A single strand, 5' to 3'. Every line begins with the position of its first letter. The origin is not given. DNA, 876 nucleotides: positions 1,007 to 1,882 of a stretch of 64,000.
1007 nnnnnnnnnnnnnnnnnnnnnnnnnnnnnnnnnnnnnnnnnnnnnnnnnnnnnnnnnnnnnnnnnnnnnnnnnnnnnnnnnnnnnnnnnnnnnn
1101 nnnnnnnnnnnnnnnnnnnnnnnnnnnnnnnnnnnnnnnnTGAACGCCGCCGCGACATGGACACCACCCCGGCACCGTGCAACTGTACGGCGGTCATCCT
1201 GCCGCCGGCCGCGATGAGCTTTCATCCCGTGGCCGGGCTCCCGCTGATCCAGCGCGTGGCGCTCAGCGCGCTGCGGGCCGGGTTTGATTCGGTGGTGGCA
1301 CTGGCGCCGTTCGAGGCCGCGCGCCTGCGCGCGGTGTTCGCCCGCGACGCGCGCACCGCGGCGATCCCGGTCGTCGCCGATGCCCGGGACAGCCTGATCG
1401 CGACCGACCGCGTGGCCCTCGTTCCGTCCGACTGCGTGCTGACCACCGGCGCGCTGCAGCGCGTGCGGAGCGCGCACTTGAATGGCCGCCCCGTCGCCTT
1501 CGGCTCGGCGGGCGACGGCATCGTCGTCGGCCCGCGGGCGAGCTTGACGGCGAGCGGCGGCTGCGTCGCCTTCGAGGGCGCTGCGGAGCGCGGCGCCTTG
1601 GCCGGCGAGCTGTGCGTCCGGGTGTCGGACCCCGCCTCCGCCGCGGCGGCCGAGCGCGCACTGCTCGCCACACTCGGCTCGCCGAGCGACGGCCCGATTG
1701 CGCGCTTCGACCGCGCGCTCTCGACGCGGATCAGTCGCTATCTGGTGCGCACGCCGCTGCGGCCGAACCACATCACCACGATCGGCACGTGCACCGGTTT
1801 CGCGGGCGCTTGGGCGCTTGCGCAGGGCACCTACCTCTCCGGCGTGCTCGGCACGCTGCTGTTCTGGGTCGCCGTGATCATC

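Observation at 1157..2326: IPCT/DIPPS-like fusion with an intact CDP-alcohol phosphotransferase motif but a degenerate nucleotidyltransferase G-loop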

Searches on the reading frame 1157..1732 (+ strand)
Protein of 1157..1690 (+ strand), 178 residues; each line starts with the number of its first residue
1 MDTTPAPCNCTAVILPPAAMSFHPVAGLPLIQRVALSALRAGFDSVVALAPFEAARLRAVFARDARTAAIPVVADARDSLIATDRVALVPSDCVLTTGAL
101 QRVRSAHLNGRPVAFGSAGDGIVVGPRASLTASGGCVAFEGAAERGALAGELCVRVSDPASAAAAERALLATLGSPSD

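Call 16: search_protein_families(library=pfam, proteins=[window:1157-1690:+], max_evalue=10)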
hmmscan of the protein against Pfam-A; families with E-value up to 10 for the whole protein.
window:1157-1690:+ (178 aa): 1 family
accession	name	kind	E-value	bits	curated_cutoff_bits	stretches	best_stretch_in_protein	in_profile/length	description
PF12804.13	NTP_transf_3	-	0.0036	17.9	27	1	23-119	19-124/160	MobA-like NTP transferase domain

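Call 23: search_protein_representatives(protein=window:1157-1690:+)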
Query: 178 residues. Proteins with E-value up to 0.001 (for the whole library): 26; up to 1e-10: 18; up to 1e-30: 2. The best 26 are listed.
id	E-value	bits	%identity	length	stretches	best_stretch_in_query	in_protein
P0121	2.0e-34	135.5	53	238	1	9-158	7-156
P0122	5.2e-31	124.4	59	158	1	6-114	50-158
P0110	1.2e-26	110.2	47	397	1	10-173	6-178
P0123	7.2e-24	101.2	43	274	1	6-174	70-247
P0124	1.1e-23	100.6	48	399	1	12-173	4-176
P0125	4.6e-23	98.6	48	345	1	11-175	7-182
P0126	6.7e-21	91.5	40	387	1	10-175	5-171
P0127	1.5e-20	90.4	44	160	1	25-173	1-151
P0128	1.5e-18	83.9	47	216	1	11-150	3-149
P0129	3.3e-18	82.8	47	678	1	7-138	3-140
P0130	2.2e-17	80.1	42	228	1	11-173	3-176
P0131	2.4e-17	80.0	46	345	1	7-138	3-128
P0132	5.5e-16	75.5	45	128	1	11-119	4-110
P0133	7.0e-16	75.2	45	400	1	11-120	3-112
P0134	3.9e-15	72.8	41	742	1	11-171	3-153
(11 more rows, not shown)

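Call 43: search_solved_structures(query=A2, max_evalue=10, show_alignments=3)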
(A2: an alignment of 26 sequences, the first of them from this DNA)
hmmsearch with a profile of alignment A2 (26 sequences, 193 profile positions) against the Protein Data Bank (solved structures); distinct sequences matched with E-value up to 10: 11.
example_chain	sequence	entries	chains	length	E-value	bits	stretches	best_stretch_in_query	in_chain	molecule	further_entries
4mnd_A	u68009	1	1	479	2.2e-06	31.7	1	148-193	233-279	CTP L-myo-inositol-1-phosphate cytidylyltransferase/CDP-L-myo-inositol myo-inositolphospho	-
4xwi_A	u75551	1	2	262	0.0043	20.9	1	11-86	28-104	3-deoxy-manno-octulosonate cytidylyltransferase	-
4o6m_A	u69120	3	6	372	0.03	18.2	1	159-193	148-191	AF2299, a CDP-alcohol phosphotransferase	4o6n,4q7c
8hhd_A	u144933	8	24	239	0.062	17.1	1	9-42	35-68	Nucleotidyl transferase | N-acetylmuramate alpha-1-phosphate uridylyltransferase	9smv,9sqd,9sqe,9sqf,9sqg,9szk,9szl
9dqf_A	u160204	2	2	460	0.07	17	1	14-109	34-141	Bifunctional protein GlmU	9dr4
2ju1_A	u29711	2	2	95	0.077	16.8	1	16-86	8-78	Erythronolide synthase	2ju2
1g95_A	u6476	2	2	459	0.14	16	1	14-106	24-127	N-ACETYLGLUCOSAMINE-1-PHOSPHATE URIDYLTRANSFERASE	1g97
1hm0_A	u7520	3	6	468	0.15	15.9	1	14-106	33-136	N-ACETYLGLUCOSAMINE 1-PHOSPHATE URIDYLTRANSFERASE | UDP-N-ACETYLGLUCOSAMINE-1-PHOSPHATE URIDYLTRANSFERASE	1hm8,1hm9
4aaw_A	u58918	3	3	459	0.16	15.8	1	14-106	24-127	BIFUNCTIONAL PROTEIN GLMU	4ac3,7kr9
5u1m_A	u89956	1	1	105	0.72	13.7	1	79-180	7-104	Insulin receptor substrate 1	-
8tko_C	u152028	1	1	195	3.1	11.6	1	15-146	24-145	EryAI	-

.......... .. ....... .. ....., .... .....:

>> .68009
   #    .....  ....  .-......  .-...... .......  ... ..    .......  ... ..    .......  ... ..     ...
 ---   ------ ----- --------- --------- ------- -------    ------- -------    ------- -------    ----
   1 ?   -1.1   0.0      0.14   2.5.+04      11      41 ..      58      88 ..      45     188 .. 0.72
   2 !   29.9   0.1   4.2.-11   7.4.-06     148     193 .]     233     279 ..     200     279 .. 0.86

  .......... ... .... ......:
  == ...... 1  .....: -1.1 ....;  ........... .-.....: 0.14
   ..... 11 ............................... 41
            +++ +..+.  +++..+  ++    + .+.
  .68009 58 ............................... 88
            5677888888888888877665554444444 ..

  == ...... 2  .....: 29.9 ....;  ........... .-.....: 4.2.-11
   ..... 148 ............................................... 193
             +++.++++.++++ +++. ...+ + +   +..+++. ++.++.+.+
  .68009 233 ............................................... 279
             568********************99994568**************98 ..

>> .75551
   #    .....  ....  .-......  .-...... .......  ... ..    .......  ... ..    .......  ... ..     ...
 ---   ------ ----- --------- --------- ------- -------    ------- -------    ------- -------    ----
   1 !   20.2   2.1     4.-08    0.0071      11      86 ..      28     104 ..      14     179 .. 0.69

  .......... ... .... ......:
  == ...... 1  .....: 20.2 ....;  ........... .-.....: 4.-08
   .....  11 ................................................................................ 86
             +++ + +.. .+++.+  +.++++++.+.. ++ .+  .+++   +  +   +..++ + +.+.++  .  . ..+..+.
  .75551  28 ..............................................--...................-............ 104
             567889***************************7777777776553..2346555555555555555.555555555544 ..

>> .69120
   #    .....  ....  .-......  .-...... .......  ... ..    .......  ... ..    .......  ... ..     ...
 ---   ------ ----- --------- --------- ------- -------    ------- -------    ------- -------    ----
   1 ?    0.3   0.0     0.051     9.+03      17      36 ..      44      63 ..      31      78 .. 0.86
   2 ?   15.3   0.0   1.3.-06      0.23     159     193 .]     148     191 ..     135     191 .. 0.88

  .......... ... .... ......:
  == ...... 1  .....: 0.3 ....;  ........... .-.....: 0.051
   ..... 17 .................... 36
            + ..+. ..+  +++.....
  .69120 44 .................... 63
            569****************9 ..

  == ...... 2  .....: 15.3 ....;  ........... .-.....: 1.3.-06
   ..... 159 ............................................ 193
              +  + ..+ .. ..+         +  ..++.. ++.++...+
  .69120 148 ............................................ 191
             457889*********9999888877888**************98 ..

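Call 71: predict_structure(alignment_id=A4)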
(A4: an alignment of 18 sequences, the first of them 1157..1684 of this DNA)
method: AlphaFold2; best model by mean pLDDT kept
length: 176 residues; sequences in the alignment: 18
mean_pLDDT: 94.0   pTM: 0.89
mean pLDDT of the five models: 94.0, 92.8, 92.4, 92.1, 92.1
residues with pLDDT >= 90: 151; 70-90: 22; 50-70: 3; < 50: 0
segments of 3 or more residues with pLDDT < 50: none
pLDDT, mean of each block of 10 residues (from residue 1): 78 97 97 98 97 97 98 88 95 97 96 92 96 92 95 97 97 79
secondary structure, 60 per line:
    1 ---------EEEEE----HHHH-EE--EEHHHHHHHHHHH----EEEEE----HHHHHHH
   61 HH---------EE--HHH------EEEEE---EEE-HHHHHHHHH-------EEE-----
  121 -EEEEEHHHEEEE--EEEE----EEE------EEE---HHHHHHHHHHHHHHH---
elements in order: E10-14 H19-22 H30-40 E45-49 H54-62 E85-89 E93-95 H97-105 E113-115 E122-126 E130-133 E136-139 E144-146 E153-155 H159-173

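Call 73: fold_search(model_id=the predicted structure, library=pdb)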
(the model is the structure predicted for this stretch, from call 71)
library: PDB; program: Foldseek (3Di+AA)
matches with E <= 10: 1010; with E <= 0.001: 72
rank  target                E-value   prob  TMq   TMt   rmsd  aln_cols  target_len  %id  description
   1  3oam_B                5.2e-05  1.00  0.46  0.34   3.7       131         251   15  Crystal structure of cytidylyltransferase from Vibrio cholerae (released 2010-09-22)
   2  3oam_A                6.2e-05  1.00  0.45  0.33   4.3       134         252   17  Crystal structure of cytidylyltransferase from Vibrio cholerae (released 2010-09-22)
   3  3oam_D                1.0e-04  1.00  0.45  0.33   3.6       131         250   14  Crystal structure of cytidylyltransferase from Vibrio cholerae (released 2010-09-22)
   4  4y7t                  1.1e-04  1.00  0.65  0.54   5.3       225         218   15  Structural analysis of MurU (released 2015-03-18)
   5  1vic_B                1.1e-04  1.00  0.46  0.34   3.8       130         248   15  Crystal structure of CMP-KDO synthetase (released 2003-12-30)
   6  3rsb_D                1.2e-04  1.00  0.60  0.59   5.1       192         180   13  Structure of the Archaeal GTP:AdoCbi-P Guanylyltransferase (CobY) from Methanocaldococcus jannaschii (released 2011-05-18)
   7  8ees_A                1.2e-04  1.00  0.44  0.34   4.1       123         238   15  Crystal structure of 3-deoxy-manno-octulosonate cytidylyltransferase from Klebsiella pneumoniae (released 2022-09-14)
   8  4cvh                  1.2e-04  1.00  0.59  0.30   8.1       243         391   14  Crystal structure of human isoprenoid synthase domain-containing protein (released 2015-02-04)
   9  3okr_B                1.5e-04  1.00  0.58  0.50   9.6       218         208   15  Structure of Mtb apo 2-C-methyl-D-erythritol 4-phosphate cytidyltransferase (IspD) (released 2010-10-06)
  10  6n0u_C                1.6e-04  1.00  0.44  0.28   4.2       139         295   17  Crystal structure of a glucose-1-phosphate thymidylyltransferase from Burkholderia phymatum bound to 2'-deoxy-thymidin (released 2018-11-21)
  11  3tqd                  1.7e-04  1.00  0.43  0.32   4.1       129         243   19  Structure of the 3-deoxy-D-manno-octulosonate cytidylyltransferase (kdsB) from Coxiella burnetii (released 2011-10-26)
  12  3jtj                  2.0e-04  1.00  0.45  0.33   4.1       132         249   14  3-deoxy-manno-octulosonate cytidylyltransferase from Yersinia pestis (released 2009-09-22)
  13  4nak                  2.1e-04  1.00  0.58  0.50   8.8       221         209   10  Arabidopsis thaliana IspD in complex with pentabromo-pseudilin (released 2014-01-29)
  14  1lvw_A                2.1e-04  1.00  0.43  0.28   4.7       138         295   19  Crystal structure of glucose-1-phosphate thymidylyltransferase, RmlA, complex with dTDP (released 2003-07-29)
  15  3rsb_B                2.4e-04  1.00  0.59  0.57   5.0       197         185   11  Structure of the Archaeal GTP:AdoCbi-P Guanylyltransferase (CobY) from Methanocaldococcus jannaschii (released 2011-05-18)
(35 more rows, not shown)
